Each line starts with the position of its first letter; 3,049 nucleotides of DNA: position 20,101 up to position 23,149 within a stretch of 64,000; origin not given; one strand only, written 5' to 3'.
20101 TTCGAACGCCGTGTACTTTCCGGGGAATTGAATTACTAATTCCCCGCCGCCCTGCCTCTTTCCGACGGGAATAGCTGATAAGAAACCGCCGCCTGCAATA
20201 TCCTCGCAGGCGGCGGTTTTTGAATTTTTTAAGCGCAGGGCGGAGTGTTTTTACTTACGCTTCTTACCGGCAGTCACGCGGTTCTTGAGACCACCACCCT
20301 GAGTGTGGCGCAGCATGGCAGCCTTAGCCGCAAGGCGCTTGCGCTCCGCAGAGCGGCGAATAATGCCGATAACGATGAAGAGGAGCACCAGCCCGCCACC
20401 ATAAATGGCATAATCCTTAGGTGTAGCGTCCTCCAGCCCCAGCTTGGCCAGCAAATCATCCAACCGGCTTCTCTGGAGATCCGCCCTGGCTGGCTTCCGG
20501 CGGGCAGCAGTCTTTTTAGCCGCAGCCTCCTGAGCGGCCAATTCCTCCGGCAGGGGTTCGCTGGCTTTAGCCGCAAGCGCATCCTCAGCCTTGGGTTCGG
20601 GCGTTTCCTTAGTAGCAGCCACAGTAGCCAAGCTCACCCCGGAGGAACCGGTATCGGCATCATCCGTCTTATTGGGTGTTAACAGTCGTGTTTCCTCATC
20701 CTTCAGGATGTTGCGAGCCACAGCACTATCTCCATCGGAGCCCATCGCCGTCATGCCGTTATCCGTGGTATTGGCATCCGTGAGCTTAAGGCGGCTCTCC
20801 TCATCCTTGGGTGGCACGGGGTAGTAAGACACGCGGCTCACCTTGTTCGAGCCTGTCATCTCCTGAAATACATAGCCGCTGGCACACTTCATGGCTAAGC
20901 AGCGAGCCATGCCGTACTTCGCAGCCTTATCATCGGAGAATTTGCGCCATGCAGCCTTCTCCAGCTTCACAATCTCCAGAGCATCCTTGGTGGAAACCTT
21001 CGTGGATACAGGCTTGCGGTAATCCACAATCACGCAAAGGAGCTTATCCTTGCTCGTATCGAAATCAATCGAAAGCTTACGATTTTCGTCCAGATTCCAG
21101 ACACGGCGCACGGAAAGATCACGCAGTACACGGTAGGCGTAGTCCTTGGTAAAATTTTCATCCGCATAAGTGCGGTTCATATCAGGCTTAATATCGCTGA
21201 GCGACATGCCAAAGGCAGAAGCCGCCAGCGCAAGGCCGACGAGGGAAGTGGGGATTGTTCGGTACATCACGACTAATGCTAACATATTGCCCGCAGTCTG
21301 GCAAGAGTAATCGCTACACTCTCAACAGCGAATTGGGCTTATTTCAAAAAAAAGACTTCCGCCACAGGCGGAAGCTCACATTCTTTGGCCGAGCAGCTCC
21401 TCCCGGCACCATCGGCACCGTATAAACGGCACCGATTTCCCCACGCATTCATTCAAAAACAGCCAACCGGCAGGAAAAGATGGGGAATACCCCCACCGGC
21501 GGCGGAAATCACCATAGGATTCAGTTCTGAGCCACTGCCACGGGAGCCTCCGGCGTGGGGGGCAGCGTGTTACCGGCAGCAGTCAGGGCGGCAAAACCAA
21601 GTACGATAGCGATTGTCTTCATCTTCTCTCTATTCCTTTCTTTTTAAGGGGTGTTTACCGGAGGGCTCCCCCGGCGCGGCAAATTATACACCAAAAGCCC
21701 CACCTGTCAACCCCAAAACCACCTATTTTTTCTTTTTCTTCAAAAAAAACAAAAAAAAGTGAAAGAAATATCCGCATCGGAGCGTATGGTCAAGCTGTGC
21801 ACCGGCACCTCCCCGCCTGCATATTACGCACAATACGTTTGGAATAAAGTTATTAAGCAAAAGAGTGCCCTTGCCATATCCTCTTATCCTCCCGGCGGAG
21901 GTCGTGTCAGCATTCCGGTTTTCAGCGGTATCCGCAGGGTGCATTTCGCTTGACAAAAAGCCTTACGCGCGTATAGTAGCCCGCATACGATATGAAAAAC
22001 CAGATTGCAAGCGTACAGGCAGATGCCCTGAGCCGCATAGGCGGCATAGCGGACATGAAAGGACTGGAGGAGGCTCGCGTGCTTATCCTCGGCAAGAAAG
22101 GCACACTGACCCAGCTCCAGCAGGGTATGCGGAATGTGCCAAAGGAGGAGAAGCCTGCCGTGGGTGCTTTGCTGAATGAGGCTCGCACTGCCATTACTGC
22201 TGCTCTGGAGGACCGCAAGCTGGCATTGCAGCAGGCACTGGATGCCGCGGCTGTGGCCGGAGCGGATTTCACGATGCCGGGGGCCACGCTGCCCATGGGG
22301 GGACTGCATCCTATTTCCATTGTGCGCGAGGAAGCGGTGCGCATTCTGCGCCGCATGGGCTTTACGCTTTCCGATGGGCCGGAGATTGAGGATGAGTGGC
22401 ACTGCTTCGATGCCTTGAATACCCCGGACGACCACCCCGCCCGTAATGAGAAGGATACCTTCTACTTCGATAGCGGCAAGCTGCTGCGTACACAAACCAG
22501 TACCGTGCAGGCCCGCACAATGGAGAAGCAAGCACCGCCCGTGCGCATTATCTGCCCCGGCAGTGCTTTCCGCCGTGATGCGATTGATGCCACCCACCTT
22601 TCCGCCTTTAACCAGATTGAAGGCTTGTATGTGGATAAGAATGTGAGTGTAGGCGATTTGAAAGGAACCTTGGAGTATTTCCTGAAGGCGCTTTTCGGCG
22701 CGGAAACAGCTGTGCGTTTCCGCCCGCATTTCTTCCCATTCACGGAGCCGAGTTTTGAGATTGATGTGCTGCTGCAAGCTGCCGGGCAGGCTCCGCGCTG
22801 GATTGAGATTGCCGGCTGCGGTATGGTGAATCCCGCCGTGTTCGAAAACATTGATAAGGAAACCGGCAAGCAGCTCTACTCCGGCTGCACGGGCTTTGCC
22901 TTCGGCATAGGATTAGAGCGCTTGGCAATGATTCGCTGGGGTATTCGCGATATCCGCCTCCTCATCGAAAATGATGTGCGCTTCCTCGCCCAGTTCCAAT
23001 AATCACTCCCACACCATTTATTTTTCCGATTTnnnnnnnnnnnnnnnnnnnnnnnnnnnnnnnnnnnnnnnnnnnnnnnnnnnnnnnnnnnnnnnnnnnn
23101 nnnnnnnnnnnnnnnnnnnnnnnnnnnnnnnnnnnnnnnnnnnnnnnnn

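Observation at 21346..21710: Hidden stand-alone transcription unit encoding a 33-aa secreted peptide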

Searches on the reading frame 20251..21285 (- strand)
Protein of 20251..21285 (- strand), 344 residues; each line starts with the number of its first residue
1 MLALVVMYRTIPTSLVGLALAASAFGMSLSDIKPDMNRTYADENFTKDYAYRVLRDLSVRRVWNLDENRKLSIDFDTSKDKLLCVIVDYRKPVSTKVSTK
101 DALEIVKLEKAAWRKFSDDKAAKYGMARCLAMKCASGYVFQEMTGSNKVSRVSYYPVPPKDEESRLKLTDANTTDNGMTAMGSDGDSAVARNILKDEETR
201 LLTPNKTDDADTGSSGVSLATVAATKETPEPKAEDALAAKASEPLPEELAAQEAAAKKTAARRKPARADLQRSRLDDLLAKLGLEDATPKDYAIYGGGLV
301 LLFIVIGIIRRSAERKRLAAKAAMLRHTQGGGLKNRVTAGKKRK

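Call 16: search_protein_families(library=pfam, proteins=[window:20251-21285:-], max_evalue=10)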
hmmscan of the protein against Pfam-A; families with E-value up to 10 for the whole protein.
window:20251-21285:- (344 aa): 1 family
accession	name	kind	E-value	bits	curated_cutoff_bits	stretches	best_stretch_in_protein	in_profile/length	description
PF15048.11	OSTbeta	-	0.13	12.8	27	1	260-317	4-61/122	Organic solute transporter subunit beta protein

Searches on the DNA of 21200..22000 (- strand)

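Call 6: search_rna_families(source=window, start=21200, end=22000, threshold=evalue, max_evalue=10)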
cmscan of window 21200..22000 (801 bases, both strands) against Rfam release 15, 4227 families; matches with E-value up to 10: 4.
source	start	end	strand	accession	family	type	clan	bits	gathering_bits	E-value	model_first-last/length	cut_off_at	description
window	21347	21496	-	RF00083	GlmZ_SraJ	Gene; sRNA;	CL00011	14.9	60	0.39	1-214/214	no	GlmZ RNA activator of glmS mRNA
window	21722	21766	+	RF04359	Plastid-GIID1-clpP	Intron;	-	14.2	140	9.7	86-130/179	no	Plastid group II-D1 clpP intron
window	21482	21514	-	RF02975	DUF3800-XI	Gene; sRNA;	-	13.2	37.8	3.4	1-48/48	no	DUF3800-XI RNA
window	21596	21626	-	RF01122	sR39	Gene; snRNA; snoRNA; CD-box;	-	10.2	50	9.4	1-56/56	no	Small nucleolar RNA sR39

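Call 63: search_rna_families(sources=[L085, L084, L081, L090, L091, L003], threshold=gathering)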
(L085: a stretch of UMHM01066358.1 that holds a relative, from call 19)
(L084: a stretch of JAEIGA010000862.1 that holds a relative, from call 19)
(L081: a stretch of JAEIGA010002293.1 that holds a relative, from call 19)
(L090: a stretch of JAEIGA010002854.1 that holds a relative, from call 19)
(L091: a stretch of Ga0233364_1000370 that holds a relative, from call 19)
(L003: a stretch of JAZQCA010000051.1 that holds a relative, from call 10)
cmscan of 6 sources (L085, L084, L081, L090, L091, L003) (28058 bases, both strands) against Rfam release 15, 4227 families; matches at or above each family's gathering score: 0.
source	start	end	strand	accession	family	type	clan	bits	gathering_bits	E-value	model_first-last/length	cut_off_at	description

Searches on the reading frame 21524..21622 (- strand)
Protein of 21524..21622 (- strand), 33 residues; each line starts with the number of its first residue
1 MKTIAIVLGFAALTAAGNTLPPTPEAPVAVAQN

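Call 16: search_protein_families(library=pfam, proteins=[window:21524-21622:-], max_evalue=10)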
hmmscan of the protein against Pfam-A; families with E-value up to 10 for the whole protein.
seq(33 aa): 0 families

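Call 19: find_related_loci(query=A1, collection=metagenome_contigs, flank=2500)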
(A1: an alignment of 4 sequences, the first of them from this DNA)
Query A1 (33 aa) in metagenome_contigs; peptide patterns used: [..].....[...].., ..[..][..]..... (x = any residue, [..] = any of these).
247 stretches matched a pattern; 14 encode a relative of the query (tblastn E <= 1e-3); 14 distinct loci.
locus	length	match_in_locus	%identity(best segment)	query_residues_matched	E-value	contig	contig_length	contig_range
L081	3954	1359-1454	75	1-32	2e-12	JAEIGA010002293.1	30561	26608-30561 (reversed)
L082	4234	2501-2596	72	1-32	3e-11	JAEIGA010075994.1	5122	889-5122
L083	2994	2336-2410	92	1-25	3e-11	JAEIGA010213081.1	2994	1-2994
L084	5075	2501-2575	92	1-25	3e-11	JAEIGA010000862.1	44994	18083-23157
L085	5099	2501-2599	61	1-33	6e-10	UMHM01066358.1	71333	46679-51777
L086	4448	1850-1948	61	1-33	7e-10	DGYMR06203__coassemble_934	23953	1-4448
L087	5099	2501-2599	61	1-33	1e-9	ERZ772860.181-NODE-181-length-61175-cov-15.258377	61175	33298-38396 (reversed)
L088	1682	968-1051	68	1-28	7e-9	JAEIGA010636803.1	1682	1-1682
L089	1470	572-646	72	1-25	8e-9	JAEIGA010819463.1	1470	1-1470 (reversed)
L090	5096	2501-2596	63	1-32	8e-9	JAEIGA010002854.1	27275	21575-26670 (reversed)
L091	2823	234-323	67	1-30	1e-8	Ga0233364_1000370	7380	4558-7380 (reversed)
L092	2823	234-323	67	1-30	1e-8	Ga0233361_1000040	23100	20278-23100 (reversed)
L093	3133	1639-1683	93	14-28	1e-5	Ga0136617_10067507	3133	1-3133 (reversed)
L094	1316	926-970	93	14-28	1e-5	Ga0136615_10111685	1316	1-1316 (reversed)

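Call 47: search_protein_families(library=ncbifam, proteins=[window:21524-21622:-], max_evalue=10)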
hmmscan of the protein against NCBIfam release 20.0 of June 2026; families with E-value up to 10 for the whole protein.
seq(33 aa): 0 families

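Call 68: search_solved_structures(query=window:21524-21622:-, max_evalue=10)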
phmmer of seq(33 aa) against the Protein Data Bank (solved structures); distinct sequences matched with E-value up to 10: 0.

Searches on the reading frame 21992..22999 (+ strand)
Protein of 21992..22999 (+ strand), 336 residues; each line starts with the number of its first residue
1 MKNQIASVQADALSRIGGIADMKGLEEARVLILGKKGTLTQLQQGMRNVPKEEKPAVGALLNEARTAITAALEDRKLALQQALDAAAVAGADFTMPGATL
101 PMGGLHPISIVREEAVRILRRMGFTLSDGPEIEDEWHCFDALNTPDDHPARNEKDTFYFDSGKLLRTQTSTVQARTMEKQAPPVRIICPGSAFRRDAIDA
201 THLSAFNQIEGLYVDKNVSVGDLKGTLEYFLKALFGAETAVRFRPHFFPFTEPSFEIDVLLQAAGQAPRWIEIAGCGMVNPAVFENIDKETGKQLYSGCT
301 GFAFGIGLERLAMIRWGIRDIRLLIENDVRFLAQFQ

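Call 10: find_related_loci(query=window:21992-22999:+, collection=genome_contigs, flank=4000)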
Query window:21992-22999:+ (336 aa) in genome_contigs; peptide patterns used: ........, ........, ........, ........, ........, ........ (x = any residue, [..] = any of these).
600 stretches matched a pattern (row limit reached: there are more); 597 encode a relative of the query (tblastn E <= 1e-3); the best 80 are kept; 80 distinct loci.
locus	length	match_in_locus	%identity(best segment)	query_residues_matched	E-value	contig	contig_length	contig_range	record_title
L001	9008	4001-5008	93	1-336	0e+0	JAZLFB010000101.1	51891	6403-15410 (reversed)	MAG: Akkermansia sp. isolate T1900045006_TA20190068.MAGScoT_cleanbin_000029 SGB_4364_k141_90633, whole genome shotgun se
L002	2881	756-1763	93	1-336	0e+0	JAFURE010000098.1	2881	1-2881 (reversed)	MAG: Akkermansia sp. isolate RGIG4751 Roe_deer_Rectum.Co__c2033678, whole genome shotgun sequence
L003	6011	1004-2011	93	1-336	0e+0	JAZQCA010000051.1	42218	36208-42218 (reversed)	MAG: Akkermansia sp. isolate T1900044639_TS20190105.MAGScoT_cleanbin_000021 SGB_1224_k141_1811012, whole genome shotgun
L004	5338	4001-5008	91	1-336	0e+0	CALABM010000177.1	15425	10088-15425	MAG TPA_asm: uncultured Verrucomicrobiales bacterium isolate SRR6425763_bin.48_CONCOCT_v1.1_MAG genome assembly, contig:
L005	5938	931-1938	91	1-336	0e+0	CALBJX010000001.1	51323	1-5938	MAG TPA_asm: uncultured Verrucomicrobiales bacterium isolate SRR6425802_bin.62_CONCOCT_v1.1_MAG genome assembly, contig:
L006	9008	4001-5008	91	1-336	0e+0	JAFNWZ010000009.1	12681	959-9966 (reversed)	MAG: Akkermansia sp. isolate RGIG199 Dairy_cattle_Cecum-5__c15043, whole genome shotgun sequence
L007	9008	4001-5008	90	1-336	0e+0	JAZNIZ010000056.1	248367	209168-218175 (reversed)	MAG: Akkermansia sp. isolate T1900044682_TS20190148.MAGScoT_cleanbin_000014 SGB_1697_k141_1075477, whole genome shotgun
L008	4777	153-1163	70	1-335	1e-166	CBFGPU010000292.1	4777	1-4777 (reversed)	MAG TPA_asm: uncultured Haloferula sp. isolate SRR14536363_binner23_Refined_51 genome assembly, contig: ERZ27321112.1078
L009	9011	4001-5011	69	1-335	4e-162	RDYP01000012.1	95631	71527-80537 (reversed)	MAG: Verrucomicrobia bacterium isolate PH2015_07D_62_35 PH2015_07D_scaffold_47, whole genome shotgun sequence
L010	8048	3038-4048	69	1-335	2e-161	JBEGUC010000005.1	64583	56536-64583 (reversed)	MAG: Verrucomicrobiota bacterium isolate redbuttecreek_2019_sw_WHONDRS-S19S_0086_A_bin.25 scaffold_0000037, whole genome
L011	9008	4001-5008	92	1-336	0e+0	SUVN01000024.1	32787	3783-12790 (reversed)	MAG: Akkermansiaceae bacterium isolate SIG73 NODE_28215_length_32787_cov_3.106767, whole genome shotgun sequence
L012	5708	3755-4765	68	1-335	2e-161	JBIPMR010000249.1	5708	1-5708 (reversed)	MAG: Luteolibacter sp. isolate ME2017-04-21_3300034107_group7_bin30 Rohwer_bin2736_scaffold_7837_c1, whole genome shotgu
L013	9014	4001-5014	69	1-336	9e-159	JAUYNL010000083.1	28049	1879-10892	MAG: Luteolibacter sp. isolate C3_metabat.bin.20 C3_k141_76995, whole genome shotgun sequence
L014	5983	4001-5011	68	1-335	5e-159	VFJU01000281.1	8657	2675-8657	MAG: Verrucomicrobia bacterium isolate Bin_54_1 c_000000982435, whole genome shotgun sequence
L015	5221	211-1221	66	1-335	3e-157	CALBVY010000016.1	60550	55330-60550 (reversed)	MAG: uncultured Verrucomicrobiales bacterium isolate L2_Bin_Bin_27_1 genome assembly, contig: c_000002649622, whole geno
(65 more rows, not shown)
